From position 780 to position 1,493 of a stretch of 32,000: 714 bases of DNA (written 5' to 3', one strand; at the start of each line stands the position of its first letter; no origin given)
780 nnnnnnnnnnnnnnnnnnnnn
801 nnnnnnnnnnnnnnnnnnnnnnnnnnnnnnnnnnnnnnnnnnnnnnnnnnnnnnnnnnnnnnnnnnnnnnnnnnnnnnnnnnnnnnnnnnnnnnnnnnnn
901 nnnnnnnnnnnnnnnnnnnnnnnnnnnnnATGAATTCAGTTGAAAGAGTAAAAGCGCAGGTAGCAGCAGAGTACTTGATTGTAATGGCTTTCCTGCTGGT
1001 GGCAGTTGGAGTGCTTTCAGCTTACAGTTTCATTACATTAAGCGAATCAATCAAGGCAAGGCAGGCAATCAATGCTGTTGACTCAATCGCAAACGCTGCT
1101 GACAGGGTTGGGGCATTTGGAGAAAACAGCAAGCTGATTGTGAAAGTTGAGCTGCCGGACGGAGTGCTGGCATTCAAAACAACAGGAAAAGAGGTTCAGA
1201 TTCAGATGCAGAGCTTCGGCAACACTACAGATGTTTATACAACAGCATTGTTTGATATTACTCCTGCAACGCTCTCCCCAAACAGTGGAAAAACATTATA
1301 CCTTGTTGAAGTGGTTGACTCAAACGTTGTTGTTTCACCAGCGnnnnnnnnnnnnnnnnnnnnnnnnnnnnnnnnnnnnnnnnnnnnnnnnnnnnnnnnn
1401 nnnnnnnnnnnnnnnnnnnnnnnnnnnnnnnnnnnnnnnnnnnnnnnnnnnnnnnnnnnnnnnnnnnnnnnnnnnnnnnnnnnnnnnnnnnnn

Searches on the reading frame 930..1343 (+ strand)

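Call 7: search_protein_families(library=pfam, proteins=[window:930-1343:+], max_evalue=0.01)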
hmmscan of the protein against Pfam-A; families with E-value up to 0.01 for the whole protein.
window:930-1343:+ (138 aa): 1 family
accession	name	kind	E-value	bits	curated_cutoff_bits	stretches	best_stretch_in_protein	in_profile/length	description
PF23960.2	DUF7289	-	0.0014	18.6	27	1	15-92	9-88/238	Family of unknown function (DUF7289)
